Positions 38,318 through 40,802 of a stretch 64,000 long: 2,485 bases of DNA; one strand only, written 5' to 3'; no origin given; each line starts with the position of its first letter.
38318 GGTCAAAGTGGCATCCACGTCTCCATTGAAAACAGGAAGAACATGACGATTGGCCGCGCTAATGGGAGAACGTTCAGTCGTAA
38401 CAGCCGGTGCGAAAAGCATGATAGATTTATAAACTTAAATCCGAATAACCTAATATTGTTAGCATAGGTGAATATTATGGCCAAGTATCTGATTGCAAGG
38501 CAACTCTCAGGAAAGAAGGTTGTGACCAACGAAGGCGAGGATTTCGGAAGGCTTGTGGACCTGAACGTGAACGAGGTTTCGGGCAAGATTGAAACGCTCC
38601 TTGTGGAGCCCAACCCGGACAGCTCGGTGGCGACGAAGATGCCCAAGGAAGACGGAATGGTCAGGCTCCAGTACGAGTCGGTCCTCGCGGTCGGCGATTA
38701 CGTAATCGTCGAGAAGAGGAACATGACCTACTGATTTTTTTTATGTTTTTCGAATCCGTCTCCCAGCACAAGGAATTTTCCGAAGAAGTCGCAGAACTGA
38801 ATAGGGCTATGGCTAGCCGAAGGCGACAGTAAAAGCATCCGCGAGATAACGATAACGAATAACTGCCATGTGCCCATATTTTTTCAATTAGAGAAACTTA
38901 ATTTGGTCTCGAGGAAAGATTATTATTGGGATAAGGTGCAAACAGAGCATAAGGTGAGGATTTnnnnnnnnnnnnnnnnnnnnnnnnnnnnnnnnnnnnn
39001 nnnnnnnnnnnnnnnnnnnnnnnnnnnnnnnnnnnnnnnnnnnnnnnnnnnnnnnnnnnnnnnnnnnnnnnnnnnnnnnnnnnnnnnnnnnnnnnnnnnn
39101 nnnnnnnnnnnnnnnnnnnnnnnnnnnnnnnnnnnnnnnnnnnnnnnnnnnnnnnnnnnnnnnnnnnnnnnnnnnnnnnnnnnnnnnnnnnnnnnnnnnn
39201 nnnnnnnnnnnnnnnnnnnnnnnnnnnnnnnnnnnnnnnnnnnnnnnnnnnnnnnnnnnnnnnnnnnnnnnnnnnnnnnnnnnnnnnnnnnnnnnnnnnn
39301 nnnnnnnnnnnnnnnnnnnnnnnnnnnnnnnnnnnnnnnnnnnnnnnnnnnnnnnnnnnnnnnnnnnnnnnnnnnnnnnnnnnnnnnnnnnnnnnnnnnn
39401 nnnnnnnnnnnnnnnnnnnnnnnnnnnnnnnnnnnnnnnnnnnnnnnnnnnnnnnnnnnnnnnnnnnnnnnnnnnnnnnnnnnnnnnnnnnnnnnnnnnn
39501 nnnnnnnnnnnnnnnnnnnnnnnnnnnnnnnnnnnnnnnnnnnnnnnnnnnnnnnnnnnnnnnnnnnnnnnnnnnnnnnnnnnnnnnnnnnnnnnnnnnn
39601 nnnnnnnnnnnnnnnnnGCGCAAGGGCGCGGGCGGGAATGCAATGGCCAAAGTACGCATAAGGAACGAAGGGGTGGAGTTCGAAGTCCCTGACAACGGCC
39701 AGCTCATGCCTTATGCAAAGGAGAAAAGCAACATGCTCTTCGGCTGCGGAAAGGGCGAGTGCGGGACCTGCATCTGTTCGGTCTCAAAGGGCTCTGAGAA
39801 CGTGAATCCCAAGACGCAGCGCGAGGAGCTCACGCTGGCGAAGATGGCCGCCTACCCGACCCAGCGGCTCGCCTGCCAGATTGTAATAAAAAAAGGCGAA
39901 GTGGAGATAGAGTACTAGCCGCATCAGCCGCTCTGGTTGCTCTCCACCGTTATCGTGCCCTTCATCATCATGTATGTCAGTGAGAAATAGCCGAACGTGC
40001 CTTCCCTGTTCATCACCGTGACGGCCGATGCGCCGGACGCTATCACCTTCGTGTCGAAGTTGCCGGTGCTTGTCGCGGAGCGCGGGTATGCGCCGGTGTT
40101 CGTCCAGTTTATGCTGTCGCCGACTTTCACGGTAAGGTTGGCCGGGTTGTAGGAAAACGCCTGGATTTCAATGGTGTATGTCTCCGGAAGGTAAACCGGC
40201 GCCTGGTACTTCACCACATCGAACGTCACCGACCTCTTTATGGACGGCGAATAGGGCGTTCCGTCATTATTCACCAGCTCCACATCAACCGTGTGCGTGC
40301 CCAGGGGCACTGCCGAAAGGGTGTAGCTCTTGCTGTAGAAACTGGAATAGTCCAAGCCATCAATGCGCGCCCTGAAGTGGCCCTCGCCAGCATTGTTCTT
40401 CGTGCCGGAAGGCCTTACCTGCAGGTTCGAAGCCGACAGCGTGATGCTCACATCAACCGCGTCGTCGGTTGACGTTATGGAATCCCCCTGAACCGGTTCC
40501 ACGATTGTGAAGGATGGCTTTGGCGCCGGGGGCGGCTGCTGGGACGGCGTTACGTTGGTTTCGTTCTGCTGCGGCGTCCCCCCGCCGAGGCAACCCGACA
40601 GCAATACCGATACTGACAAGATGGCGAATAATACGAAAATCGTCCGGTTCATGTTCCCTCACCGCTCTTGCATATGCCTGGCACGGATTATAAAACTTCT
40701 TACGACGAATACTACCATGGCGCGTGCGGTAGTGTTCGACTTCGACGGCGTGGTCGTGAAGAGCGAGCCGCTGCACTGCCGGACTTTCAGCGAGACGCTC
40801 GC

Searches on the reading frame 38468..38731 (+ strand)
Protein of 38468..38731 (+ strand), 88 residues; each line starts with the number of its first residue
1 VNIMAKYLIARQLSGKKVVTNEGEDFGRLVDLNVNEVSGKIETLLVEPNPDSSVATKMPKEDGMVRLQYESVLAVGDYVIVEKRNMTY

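Call 66: search_protein_families(library=pfam, proteins=[window:38468-38731:+], max_evalue=0.0001)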
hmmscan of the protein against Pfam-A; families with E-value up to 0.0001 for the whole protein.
window:38468-38731:+ (88 aa): 1 family
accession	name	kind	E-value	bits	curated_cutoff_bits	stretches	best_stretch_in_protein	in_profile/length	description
PF05239.21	PRC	-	8.2e-06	26.2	21.2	1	10-82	6-72/78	PRC-barrel domain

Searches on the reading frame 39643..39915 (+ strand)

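Call 67: search_protein_families(library=pfam, proteins=[window:39643-39915:+], max_evalue=0.0001)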
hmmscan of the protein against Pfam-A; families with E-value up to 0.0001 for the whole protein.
window:39643-39915:+ (91 aa): 1 family
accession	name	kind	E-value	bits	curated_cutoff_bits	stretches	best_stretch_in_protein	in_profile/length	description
PF00111.32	Fer2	-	1.2e-11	44.8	21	1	5-82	2-76/77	2Fe-2S iron-sulfur cluster binding domain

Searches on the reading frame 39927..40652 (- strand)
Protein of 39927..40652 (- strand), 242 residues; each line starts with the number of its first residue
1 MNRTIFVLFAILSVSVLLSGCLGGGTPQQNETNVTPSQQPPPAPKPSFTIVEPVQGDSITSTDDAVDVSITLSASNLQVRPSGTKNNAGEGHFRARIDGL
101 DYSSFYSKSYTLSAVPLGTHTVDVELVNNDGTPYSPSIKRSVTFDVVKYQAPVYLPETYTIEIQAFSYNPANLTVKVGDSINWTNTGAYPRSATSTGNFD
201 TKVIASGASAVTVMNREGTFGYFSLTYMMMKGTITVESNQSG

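Call 67: search_protein_families(library=pfam, proteins=[window:39927-40652:-], max_evalue=0.0001)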
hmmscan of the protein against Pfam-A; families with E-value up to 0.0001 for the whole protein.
window:39927-40652:- (242 aa): 2 families
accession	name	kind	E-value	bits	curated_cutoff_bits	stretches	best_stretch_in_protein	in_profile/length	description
PF13473.12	Cupredoxin_1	-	1.4e-06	28.7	27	1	157-236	21-104/104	Cupredoxin-like domain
PF00127.26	Copper-bind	-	1.2e-05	26.1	21.2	0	160-237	6-99/99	Copper binding proteins, plastocyanin/azurin family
